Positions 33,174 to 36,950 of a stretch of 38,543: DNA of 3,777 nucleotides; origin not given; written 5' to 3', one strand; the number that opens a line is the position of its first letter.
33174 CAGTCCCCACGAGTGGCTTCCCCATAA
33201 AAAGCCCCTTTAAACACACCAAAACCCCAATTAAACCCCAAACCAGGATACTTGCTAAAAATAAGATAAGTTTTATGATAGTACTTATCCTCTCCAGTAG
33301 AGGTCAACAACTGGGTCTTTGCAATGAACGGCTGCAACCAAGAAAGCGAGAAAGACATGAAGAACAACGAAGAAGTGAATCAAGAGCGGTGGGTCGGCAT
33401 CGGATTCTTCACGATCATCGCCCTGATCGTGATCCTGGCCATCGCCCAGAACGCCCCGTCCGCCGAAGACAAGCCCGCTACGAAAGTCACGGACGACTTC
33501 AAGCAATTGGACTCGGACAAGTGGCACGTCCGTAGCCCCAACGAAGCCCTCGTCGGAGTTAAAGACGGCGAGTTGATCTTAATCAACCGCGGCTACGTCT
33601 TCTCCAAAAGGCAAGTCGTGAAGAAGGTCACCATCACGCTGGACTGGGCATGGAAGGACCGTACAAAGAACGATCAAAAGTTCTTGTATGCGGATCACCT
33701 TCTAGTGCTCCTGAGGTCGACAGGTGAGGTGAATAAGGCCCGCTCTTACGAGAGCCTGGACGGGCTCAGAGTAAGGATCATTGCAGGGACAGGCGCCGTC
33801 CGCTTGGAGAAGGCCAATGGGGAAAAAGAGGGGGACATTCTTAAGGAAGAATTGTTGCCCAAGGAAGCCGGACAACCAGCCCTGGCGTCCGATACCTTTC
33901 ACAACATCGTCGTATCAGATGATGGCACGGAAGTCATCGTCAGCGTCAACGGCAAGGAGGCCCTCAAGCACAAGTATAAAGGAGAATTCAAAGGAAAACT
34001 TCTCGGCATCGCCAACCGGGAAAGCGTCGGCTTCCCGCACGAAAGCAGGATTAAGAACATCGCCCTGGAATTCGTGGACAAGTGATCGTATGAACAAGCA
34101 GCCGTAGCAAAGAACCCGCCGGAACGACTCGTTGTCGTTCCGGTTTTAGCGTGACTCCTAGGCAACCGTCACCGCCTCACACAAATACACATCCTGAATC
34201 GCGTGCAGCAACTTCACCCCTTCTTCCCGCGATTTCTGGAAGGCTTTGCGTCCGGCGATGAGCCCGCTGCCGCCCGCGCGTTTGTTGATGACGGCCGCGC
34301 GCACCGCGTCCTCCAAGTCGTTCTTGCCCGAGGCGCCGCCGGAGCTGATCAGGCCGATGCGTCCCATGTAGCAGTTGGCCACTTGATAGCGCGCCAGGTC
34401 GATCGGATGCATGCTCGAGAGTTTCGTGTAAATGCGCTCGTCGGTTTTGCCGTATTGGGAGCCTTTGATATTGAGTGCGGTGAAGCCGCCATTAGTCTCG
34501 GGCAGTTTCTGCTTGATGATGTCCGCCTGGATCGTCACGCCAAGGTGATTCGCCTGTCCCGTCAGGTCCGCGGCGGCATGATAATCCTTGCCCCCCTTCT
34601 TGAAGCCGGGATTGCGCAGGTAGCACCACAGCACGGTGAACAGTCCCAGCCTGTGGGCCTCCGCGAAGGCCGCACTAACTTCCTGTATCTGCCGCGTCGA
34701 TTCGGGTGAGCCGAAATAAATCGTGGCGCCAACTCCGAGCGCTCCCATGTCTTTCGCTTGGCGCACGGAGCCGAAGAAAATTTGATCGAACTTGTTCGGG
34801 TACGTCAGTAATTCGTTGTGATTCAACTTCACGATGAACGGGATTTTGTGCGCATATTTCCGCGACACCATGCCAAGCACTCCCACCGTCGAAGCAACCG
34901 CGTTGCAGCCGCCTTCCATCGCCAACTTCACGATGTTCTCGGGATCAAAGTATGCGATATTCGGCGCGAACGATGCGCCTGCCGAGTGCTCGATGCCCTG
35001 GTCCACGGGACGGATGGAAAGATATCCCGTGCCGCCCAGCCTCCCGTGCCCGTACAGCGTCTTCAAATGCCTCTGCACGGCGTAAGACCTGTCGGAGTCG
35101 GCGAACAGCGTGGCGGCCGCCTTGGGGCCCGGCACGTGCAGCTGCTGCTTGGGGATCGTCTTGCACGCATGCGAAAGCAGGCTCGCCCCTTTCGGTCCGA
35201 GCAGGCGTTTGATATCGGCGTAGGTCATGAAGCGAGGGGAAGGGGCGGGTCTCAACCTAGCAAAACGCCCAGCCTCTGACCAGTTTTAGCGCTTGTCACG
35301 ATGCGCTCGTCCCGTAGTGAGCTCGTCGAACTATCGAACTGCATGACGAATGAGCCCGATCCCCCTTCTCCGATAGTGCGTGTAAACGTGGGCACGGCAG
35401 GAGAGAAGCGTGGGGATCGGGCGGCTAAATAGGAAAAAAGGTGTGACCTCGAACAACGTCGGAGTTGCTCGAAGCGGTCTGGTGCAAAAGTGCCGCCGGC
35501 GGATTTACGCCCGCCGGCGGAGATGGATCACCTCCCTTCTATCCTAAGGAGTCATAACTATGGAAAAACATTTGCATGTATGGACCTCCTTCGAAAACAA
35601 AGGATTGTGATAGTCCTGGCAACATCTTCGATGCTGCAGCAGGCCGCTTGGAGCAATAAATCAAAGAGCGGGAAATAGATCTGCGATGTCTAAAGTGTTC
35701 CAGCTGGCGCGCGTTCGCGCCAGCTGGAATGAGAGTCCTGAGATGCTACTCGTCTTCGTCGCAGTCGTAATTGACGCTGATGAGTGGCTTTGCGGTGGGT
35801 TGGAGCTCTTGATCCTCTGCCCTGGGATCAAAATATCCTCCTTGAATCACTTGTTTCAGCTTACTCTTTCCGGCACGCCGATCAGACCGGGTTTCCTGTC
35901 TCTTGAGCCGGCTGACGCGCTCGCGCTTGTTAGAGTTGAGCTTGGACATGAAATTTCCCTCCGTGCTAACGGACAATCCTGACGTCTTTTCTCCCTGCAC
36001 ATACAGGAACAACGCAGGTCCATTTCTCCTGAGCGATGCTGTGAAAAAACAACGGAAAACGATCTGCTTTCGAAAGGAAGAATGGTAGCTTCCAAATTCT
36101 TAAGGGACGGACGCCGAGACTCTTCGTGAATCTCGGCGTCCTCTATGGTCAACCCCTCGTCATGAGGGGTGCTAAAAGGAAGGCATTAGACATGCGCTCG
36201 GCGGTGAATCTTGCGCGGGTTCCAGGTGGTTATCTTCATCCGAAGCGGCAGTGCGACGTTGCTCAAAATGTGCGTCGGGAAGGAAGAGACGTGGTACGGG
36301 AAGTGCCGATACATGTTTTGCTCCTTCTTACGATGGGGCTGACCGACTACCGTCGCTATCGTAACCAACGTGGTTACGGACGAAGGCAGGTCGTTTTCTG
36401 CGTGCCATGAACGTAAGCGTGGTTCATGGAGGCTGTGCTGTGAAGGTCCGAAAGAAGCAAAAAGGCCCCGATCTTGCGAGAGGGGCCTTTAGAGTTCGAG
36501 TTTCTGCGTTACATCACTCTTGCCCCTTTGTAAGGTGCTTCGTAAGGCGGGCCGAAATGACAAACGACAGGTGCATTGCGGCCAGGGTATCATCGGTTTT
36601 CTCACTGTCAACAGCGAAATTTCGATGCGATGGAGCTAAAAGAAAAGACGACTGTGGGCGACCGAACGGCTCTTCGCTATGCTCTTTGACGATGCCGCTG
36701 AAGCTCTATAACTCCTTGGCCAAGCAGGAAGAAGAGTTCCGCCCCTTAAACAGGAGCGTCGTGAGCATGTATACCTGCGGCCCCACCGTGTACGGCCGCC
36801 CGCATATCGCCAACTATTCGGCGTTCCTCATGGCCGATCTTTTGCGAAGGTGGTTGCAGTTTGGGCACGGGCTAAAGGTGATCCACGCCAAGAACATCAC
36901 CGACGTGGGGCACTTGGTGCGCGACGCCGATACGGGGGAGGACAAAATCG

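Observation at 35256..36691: ORF-poor, low-GC, hairpin-dense 1.46-kb region that holds nearly all canonical Shine-Dalgarno sites in the window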

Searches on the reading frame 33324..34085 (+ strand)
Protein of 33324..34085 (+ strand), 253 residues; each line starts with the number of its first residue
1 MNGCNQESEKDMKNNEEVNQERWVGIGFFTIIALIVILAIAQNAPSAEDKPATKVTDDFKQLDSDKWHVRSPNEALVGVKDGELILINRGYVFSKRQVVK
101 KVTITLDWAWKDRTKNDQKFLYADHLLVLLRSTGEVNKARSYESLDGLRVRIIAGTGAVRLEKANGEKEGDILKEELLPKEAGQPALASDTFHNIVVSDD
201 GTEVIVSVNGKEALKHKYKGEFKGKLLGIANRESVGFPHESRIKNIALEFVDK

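Call 13: search_protein_families(library=pfam, proteins=[window:33324-34085:+], max_evalue=0.1)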
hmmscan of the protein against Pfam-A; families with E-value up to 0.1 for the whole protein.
window:33324-34085:+ (253 aa): 2 families
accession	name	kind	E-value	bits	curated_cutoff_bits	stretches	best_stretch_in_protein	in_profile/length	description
PF19910.5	DUF6383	-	0.0065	17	23.7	1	146-215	8-71/74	Domain of unknown function (DUF6383)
PF09451.16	ATG27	-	0.047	14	27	1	3-41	172-207/261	Autophagy-related protein 27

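Call 41: search_protein_families(library=phrogs, proteins=[window:33324-34085:+], max_evalue=1)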
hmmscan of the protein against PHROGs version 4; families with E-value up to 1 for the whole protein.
window:33324-34085:+ (253 aa): 2 families
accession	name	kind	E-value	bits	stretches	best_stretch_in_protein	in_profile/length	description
phrog_28484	-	unknown function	0.089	14.1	1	97-134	48-85/97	-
phrog_8105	-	unknown function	0.26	12.5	0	96-122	25-51/104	-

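Call 42: search_protein_families(library=padloc, proteins=[window:33324-34085:+], max_evalue=1)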
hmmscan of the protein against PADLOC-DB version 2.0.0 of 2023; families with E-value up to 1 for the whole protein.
window:33324-34085:+ (253 aa): 0 families

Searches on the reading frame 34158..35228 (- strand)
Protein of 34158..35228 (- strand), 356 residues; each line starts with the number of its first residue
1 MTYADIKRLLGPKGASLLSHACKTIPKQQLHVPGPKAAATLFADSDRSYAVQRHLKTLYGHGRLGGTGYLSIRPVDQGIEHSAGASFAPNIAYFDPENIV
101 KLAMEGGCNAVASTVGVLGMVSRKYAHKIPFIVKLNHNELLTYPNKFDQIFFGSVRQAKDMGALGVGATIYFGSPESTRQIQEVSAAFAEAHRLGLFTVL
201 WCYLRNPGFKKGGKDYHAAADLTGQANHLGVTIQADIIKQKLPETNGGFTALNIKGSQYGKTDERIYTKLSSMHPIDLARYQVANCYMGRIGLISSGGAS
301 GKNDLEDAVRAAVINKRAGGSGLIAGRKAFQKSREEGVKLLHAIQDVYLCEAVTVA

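Call 13: search_protein_families(library=pfam, proteins=[window:34158-35228:-], max_evalue=0.1)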
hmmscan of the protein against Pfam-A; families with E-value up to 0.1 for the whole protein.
window:34158-35228:- (356 aa): 1 family
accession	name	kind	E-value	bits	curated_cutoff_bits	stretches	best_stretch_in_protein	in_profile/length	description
PF01791.15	DeoC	-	2e-59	201.4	23.8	1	71-332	2-229/229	DeoC/LacD family aldolase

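Call 14: search_protein_families(library=ncbifam, proteins=[window:34158-35228:-], max_evalue=0.1)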
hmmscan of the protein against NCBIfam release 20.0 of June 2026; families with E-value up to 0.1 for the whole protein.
window:34158-35228:- (356 aa): 10 families
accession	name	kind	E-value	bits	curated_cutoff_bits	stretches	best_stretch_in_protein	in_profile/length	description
NF006707.0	PRK09250.1-4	equivalog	1.1e-186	620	327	1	2-356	3-355/355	class I fructose-bisphosphate aldolase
NF006706.0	PRK09250.1-3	equivalog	6.5e-160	531.7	664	1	4-356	2-350/350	class I fructose-bisphosphate aldolase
NF006705.0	PRK09250.1-2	equivalog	2.6e-152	506.7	682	1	5-356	3-349/349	class I fructose-bisphosphate aldolase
NF006704.0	PRK09250.1-1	equivalog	8.7e-57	192.3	277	1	50-348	20-305/308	class I fructose-bisphosphate aldolase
NF005321.0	PRK06852.1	equivalog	6.3e-23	81.3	420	2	66-255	33-226/308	aldolase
NF005556.0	PRK07226.1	subfamily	2.7e-21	76.1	241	2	72-241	23-180/267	2-amino-3,7-dideoxy-D-threo-hept-6-ulosonate synthase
NF040816.1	Fbpase1_Arch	equivalog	5.5e-18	65.4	430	1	74-211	25-160/271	class I fructose-bisphosphate aldolase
TIGR01949.1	ADH_synth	equivalog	6.2e-14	52.3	299.45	1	72-241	18-174/255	2-amino-3,7-dideoxy-D-threo-hept-6-ulosonate synthase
NF000338.1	fomA_AB016934.1.gene6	equivalog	0.0066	15.5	550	1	249-308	5-64/266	fosfomycin resistance kinase FomA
NF011607.0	PRK15033.1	subfamily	0.096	11.6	524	0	19-61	76-118/389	tricarballylate utilization 4Fe-4S protein TcuB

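Call 52: find_encoding_contigs(protein=window:34158-35228:-, flank=10000)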
Protein window:34158-35228:- (356 aa): no gene with exactly this product is on record in the collection.

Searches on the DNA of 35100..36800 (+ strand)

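Call 6: search_rna_families(source=window, start=35100, end=36800, threshold=evalue, max_evalue=5, show_alignments=4)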
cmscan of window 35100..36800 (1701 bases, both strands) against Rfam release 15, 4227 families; matches with E-value up to 5: 3.
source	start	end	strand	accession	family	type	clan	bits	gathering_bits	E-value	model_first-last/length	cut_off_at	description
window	35493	35547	-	RF01867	CC2171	Gene; sRNA;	-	24.2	75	0.012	1-159/159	no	caulobacter sRNA CC2171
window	36104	36156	-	RF03560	mir-3926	Gene; miRNA;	-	18.4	82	3.9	1-63/63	no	mir-3926 microRNA precursor family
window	36461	36490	+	RF02867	ncS011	Gene; sRNA;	-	14.2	48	0.84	174-203/207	no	Burkholderia sRNA 11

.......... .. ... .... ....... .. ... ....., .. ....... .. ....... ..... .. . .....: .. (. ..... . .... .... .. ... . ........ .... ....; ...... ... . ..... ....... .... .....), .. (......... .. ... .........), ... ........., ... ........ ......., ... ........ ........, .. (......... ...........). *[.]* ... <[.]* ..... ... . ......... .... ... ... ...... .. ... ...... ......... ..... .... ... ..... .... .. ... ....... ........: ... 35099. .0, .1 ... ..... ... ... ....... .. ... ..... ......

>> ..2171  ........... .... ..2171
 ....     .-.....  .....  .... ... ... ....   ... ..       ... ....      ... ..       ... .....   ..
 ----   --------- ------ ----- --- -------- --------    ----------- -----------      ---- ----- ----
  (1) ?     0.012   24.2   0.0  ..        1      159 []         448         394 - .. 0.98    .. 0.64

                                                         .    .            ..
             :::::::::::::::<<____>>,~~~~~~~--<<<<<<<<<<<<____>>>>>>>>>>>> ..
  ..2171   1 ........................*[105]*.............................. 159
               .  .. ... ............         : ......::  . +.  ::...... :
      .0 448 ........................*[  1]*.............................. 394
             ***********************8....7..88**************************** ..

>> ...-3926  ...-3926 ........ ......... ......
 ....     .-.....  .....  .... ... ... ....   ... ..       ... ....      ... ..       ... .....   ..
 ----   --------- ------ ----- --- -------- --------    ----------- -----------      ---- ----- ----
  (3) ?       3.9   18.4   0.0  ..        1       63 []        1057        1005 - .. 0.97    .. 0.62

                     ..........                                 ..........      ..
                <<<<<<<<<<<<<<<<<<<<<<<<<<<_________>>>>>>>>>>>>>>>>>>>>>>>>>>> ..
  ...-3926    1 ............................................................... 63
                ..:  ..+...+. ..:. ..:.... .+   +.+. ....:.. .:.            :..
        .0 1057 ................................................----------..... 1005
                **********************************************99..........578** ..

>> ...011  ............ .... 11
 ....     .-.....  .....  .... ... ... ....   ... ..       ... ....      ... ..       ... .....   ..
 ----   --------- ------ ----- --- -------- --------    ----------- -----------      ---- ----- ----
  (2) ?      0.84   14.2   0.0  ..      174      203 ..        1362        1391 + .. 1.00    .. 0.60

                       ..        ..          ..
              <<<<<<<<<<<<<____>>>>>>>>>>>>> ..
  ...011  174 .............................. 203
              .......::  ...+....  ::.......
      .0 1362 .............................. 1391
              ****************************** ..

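Call 65: search_dna_similar(query=window:35229-36691:+, collection=phages, mode=distant, max_rows=5)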
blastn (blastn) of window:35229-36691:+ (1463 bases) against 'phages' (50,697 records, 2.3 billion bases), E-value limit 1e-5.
No match.

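Call 66: search_dna_similar(query=window:35229-36691:+, collection=plasmids, mode=distant, max_rows=5)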
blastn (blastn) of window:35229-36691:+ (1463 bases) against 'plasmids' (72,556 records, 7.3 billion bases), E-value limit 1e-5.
No match.

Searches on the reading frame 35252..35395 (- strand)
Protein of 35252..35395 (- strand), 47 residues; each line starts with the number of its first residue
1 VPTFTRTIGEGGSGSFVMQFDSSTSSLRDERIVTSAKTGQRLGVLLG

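Call 41: search_protein_families(library=phrogs, proteins=[window:35252-35395:-], max_evalue=1)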
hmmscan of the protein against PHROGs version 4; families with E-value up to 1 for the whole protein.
window:35252-35395:- (47 aa): 0 families

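Call 42: search_protein_families(library=padloc, proteins=[window:35252-35395:-], max_evalue=1)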
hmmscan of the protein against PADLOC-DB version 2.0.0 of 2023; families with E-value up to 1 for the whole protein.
window:35252-35395:- (47 aa): 0 families

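Call 76: list_cluster_members(proteins=[window:35252-35395:-, window:35301-35432:+, window:35410-35547:+, window:36370-36492:+, window:36520-36639:+, window:36576-36689:+, window:35903-36088:+, window:36407-38179:+, window:34158-35255:-, window:33324-34085:+])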
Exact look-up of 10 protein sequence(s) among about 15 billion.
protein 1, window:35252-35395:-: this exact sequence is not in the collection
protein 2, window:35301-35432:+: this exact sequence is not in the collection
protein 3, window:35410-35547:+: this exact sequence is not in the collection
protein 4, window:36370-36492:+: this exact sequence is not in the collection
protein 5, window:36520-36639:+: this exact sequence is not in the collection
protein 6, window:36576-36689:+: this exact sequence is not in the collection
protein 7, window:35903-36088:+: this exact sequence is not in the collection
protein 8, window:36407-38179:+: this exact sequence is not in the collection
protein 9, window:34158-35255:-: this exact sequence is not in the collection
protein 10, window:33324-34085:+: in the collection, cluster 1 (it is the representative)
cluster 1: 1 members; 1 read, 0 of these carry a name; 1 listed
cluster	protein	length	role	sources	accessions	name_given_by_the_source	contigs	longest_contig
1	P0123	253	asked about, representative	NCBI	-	-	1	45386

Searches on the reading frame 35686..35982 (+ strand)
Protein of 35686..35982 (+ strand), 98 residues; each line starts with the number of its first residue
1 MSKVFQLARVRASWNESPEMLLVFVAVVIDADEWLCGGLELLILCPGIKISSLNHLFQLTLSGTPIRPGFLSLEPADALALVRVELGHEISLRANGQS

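Call 13: search_protein_families(library=pfam, proteins=[window:35686-35982:+], max_evalue=0.1)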
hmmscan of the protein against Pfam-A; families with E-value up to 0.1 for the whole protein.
window:35686-35982:+ (98 aa): 0 families

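Call 14: search_protein_families(library=ncbifam, proteins=[window:35686-35982:+], max_evalue=0.1)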
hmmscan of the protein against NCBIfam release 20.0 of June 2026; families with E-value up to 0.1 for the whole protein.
window:35686-35982:+ (98 aa): 0 families

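Call 34: find_encoding_contigs(protein=window:35686-35982:+, flank=5000)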
Protein window:35686-35982:+ (98 aa): 1 contig read that carries it; 1 place shown.
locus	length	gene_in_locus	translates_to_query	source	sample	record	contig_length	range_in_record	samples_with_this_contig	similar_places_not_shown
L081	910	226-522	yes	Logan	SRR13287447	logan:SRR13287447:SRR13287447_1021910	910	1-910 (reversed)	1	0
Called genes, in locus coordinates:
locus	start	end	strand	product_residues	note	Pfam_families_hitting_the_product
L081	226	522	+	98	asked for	-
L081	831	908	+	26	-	?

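Call 41: search_protein_families(library=phrogs, proteins=[window:35686-35982:+], max_evalue=1)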
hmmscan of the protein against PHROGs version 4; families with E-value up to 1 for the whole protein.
window:35686-35982:+ (98 aa): 0 families

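Call 42: search_protein_families(library=padloc, proteins=[window:35686-35982:+], max_evalue=1)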
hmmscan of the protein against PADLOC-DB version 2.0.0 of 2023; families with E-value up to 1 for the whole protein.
window:35686-35982:+ (98 aa): 0 families
